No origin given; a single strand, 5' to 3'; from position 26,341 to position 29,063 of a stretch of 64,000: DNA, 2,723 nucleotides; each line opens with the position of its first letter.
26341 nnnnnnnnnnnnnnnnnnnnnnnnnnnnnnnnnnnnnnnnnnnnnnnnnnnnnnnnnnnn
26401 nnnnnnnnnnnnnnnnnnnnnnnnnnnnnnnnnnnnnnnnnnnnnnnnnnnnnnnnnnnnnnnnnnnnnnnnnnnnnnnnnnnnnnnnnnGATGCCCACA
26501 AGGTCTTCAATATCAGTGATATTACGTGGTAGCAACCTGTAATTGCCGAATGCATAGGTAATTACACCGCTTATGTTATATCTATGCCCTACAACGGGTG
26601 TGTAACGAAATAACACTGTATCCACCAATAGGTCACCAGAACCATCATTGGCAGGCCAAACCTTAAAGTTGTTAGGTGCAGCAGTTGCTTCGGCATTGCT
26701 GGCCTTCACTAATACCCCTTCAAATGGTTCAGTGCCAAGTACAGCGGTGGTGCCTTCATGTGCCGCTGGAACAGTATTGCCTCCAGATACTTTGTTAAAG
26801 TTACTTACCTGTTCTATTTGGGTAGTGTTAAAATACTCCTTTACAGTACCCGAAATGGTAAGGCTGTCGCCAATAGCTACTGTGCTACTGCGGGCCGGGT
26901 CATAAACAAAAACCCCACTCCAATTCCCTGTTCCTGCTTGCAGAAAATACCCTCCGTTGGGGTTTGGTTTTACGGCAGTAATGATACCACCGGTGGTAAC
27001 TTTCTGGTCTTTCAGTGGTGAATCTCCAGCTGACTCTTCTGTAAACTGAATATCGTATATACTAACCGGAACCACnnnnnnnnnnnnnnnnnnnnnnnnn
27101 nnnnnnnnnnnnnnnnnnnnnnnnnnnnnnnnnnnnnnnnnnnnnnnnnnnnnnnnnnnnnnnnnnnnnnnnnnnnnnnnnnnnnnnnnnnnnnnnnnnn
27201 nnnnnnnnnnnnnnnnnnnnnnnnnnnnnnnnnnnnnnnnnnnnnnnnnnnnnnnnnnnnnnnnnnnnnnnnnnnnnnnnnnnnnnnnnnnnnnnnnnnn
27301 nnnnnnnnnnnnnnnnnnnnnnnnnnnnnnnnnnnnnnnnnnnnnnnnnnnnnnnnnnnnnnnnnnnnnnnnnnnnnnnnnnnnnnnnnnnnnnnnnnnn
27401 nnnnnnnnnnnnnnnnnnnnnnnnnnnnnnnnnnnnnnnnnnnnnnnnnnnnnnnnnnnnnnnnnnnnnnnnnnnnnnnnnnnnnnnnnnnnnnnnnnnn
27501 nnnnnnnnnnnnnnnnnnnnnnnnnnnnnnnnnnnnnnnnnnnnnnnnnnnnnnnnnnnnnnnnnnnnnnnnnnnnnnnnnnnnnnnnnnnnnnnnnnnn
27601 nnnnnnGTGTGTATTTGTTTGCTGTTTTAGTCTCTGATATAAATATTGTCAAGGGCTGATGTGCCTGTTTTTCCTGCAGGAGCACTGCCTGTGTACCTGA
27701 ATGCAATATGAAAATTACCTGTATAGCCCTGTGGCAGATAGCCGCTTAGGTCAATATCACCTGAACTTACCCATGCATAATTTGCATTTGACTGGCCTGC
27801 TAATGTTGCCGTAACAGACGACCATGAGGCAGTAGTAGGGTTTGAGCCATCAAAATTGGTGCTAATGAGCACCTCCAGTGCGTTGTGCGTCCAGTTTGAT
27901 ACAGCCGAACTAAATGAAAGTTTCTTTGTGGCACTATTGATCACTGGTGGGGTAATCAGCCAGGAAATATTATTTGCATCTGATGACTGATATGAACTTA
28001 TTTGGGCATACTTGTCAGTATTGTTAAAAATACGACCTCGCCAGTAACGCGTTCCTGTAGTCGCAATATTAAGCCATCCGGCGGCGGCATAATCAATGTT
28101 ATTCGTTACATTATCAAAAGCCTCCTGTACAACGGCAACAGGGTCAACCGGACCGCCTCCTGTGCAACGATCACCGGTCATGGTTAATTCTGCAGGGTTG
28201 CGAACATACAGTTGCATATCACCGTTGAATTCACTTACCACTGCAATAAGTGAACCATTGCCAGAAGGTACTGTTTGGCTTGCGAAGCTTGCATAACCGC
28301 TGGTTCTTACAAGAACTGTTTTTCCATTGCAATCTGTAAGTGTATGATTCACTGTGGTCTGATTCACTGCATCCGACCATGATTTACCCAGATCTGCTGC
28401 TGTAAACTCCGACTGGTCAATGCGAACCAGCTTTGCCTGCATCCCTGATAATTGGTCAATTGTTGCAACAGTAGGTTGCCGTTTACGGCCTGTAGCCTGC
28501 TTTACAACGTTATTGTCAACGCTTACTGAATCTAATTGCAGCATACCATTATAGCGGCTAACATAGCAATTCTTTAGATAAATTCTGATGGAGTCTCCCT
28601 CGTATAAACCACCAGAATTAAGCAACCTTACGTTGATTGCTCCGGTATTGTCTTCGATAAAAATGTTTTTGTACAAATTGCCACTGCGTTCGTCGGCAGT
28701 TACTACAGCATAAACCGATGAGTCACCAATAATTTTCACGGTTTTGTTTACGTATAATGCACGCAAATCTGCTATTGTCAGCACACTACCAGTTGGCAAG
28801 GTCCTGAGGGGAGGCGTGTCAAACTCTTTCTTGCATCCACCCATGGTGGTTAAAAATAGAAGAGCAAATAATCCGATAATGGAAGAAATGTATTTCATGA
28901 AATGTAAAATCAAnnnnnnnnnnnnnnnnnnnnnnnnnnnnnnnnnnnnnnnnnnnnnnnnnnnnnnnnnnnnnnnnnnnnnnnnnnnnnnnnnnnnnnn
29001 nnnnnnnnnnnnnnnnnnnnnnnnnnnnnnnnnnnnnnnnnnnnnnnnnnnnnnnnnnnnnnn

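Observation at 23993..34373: Disassembled ExeM/NucH-type extracellular nuclease plus TonB-dependent importer: a candidate extracellular-DNA capture, degradation and uptake locus exported by the T9SS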

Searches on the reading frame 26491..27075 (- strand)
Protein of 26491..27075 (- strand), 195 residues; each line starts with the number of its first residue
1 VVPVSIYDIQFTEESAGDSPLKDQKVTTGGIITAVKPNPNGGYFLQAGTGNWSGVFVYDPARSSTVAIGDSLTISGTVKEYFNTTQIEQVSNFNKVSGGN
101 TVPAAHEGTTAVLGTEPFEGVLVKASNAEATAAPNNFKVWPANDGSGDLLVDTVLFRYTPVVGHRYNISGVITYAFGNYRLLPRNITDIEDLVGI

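Call 78: search_protein_representatives(protein=window:26491-27075:-)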
Query: 195 residues. Proteins with E-value up to 0.001 (for the whole library): 3146; up to 1e-10: 1699; up to 1e-30: 414. The best 150 are listed.
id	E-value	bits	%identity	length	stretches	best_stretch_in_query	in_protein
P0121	4.1e-123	424.5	99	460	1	1-195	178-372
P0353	4.1e-120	414.7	38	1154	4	4-190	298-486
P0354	1.5e-106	370.5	42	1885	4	4-189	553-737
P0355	1.7e-101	354.0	42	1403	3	4-192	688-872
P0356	1.2e-87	308.8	39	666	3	4-184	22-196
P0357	6.5e-87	306.4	39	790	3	5-190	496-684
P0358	7.7e-87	306.2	39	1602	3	4-189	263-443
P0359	3.6e-85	300.8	45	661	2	4-190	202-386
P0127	3.7e-83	294.2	46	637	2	4-194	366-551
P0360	1.1e-81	289.4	37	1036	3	5-195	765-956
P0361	1.8e-80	285.4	43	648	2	4-191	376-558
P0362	2.2e-79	281.9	43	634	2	4-190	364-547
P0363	2.5e-78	278.5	45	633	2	4-190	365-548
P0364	7.3e-78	276.9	36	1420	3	2-189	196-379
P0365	9.4e-78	276.6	42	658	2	4-195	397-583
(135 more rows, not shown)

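Call 82: search_protein_families(library=pfam, alignment_id=A5, max_evalue=0.0001)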
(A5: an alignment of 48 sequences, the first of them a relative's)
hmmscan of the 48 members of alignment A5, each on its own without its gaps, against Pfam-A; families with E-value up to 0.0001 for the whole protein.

A. member 1, P0353 (1154 aa): 4 families
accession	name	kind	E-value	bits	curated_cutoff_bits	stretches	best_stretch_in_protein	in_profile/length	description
PF13860.13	FlgD_ig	-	2.3e-12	47.2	27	1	1078-1140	12-74/79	FlgD Ig-like domain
PF18962.6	Por_Secre_tail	-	5.8e-07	30.1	27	1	1069-1149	1-72/75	Secretion system C-terminal sorting domain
PF12869.13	tRNA_anti-like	-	2.2e-05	24.5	23.5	0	684-762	45-132/146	tRNA_anti-like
PF00404.24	Dockerin_1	-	9.9e-05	22.9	22.9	0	884-943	1-55/57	Dockerin type I domain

B. families by the number of members that match (of 48 scanned): 35 families (the first 25 are shown)
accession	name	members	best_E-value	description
PF18962.6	Por_Secre_tail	30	6.2e-18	Secretion system C-terminal sorting domain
PF00932.25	LTD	17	1.7e-62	Lamin Tail Domain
PF16410.10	DUF5018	9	1.1e-41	Domain of unknown function (DUF5018)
PF13860.13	FlgD_ig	9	3.4e-13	FlgD Ig-like domain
PF22243.2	DUF5018-rel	8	4.3e-25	DUF5018-related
PF01336.31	tRNA_anti-codon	6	4e-10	OB-fold nucleic acid binding domain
PF18942.5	DUF5689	4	2.9e-13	Family of unknown function (DUF5689)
PF13585.12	CHU_C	4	4.2e-07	CHU_C Type IX secretion signal domain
PF03372.29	Exo_endo_phos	3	3.9e-12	Endonuclease/Exonuclease/phosphatase family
PF19580.5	Exo_endo_phos_3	2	2.2e-26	Endonuclease/Exonuclease/phosphatase family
PF00404.24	Dockerin_1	2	3.4e-09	Dockerin type I domain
PF12869.13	tRNA_anti-like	2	3.7e-06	tRNA_anti-like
PF19625.5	DUF6130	2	1.5e-05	Family of unknown function (DUF6130)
PF13091.12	PLDc_2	1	7.5e-37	PLD-like domain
PF22352.2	K319L-like_PKD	1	8.7e-17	K319L-like, PKD domain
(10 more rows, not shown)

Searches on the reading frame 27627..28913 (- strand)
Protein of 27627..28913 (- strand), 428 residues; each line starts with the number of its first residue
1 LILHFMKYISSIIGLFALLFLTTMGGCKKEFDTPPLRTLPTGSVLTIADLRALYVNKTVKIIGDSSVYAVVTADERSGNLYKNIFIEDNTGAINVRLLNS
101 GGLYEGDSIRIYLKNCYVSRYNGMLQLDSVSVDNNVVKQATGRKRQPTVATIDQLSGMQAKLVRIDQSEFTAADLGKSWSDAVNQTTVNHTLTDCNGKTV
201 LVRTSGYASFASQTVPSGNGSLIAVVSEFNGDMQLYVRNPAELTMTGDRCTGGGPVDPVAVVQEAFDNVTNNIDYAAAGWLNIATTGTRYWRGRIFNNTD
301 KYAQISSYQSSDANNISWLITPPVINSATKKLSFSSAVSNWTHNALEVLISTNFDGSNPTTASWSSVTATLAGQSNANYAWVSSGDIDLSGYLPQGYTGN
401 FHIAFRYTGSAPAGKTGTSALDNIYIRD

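Call 4: search_protein_families(library=pfam, proteins=[window:27627-28913:-], max_evalue=0.01)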
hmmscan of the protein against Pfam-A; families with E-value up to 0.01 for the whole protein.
window:27627-28913:- (428 aa): 1 family
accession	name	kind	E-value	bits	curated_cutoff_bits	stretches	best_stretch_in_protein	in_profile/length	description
PF18942.5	DUF5689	-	8.1e-48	163.6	28.6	1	44-241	3-215/217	Family of unknown function (DUF5689)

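Call 5: search_protein_families(library=ncbifam, proteins=[window:27627-28913:-], max_evalue=0.01)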
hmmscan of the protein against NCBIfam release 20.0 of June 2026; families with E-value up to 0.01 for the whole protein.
window:27627-28913:- (428 aa): 2 families
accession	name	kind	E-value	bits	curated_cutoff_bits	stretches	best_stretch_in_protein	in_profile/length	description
NF052645.1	lipo_M949_1556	subfamily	7.8e-53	179.9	475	2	161-426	189-456/457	M949_1556 family lipoprotein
NF038128.1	choice_anch_J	domain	2.5e-18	66.8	30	1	263-426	3-162/162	choice-of-anchor J domain-containing protein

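Call 30: find_homologous_proteins(query=window:27627-28913:-, max_evalue=0.00001)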
Query window:27627-28913:- (428 aa): 1387 proteins with E <= 0.00001 among 8000 candidates; the best 120 are listed.
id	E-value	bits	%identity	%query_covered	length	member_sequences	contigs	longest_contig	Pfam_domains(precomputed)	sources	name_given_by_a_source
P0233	7.0e-275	930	99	99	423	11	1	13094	PF18942.6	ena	-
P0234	4.5e-231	785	82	99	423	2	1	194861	PF16409.11,PF18942.6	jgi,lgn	-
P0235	3.7e-223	759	79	99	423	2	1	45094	PF16409.11,PF18942.6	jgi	jgi:hypothetical protein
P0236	7.7e-222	755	78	99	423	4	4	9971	PF16409.11,PF18942.6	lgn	-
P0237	4.0e-162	558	60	94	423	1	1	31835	PF18942.6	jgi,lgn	jgi:hypothetical protein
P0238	5.1e-161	555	58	99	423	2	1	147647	PF16409.11,PF18942.6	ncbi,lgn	ncbi:MAG: DUF5689 domain-containing protein [Flavobacteriales bacterium]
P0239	1.4e-160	553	48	94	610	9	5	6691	PF16409.11,PF18942.6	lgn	-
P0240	1.3e-159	550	57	100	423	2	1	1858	PF18942.6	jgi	-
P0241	3.0e-158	545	58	95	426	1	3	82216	PF16409.11,PF18942.6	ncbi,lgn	-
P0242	5.1e-158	545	57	100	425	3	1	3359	PF18942.6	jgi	jgi:hypothetical protein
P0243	3.2e-157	542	46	99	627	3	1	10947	PF16409.11,PF18942.6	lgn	-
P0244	1.4e-155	537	41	89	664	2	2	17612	PF16409.11,PF18942.6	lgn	-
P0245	1.6e-154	533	56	98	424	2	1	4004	PF16409.11,PF18942.6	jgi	jgi:hypothetical protein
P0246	7.2e-154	531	48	96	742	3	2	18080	PF19886.5,PF16409.11,PF18942.6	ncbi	-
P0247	1.3e-153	530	57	97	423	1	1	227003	PF18942.6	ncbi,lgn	ncbi:MAG: DUF5689 domain-containing protein [Flavobacteriales bacterium]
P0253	3.7e-141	489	47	98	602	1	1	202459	PF18942.6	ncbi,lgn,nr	ncbi:MAG: choice-of-anchor J domain-containing protein [Bacteroidales bacterium]|nr:choice-of-anchor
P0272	1.5e-130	454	45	98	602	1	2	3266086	PF18942.6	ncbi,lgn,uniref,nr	ncbi:DUF5689 domain-containing protein [Candidatus Sulfidibacterium hydrothermale]|uniref:DUF5689 do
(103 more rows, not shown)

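Call 44: predict_structure(alignment_id=A3)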
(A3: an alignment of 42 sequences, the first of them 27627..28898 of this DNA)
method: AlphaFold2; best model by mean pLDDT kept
length: 423 residues; sequences in the alignment: 42
mean_pLDDT: 87.0   pTM: 0.58
mean pLDDT of the five models: 87.0, 86.7, 86.6, 86.5, 85.7
residues with pLDDT >= 90: 212; 70-90: 177; 50-70: 30; < 50: 4
segments of 3 or more residues with pLDDT < 50: 23-25
pLDDT, mean of each block of 10 residues (from residue 1): 75 81 53 80 93 92 92 79 94 89 93 92 92 89 94 94 84 81 88 87 81 89 91 88 69 90 89 87 89 89 73 94 95 88 93 86 93 93 93 93 77 92 94
secondary structure, 60 per line:
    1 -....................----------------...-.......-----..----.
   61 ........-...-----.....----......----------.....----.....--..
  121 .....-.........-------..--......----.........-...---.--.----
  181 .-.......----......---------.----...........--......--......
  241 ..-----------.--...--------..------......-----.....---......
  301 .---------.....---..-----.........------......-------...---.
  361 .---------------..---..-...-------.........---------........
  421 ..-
elements in order: H2-21 E38-40 H42-48 E60-68 E78-82 E87-92 E103-107 E112-116 E119-125 H127-130 E131-135 H147-152 E157-165 E183-189 E194-199 E214-224 E227-232 E238-242 E257-259 E276-281 E287-291 E295-301 E311-315 E326-334 E341-346 E395-403 E413-422

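Call 71: search_protein_families(library=pfam, proteins=[P0253, P0272], max_evalue=0.001)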
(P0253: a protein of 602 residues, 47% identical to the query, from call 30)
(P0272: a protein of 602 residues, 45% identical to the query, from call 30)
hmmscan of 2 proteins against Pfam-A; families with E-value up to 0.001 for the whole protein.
P0253 (602 aa): 1 family
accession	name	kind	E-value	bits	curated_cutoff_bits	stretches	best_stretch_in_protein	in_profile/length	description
PF18942.5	DUF5689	-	1.5e-49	169.2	28.6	1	36-237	2-217/217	Family of unknown function (DUF5689)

P0272 (602 aa): 1 family
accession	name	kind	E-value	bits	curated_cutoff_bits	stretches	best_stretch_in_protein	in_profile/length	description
PF18942.5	DUF5689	-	1.3e-46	159.7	28.6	1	36-237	2-217/217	Family of unknown function (DUF5689)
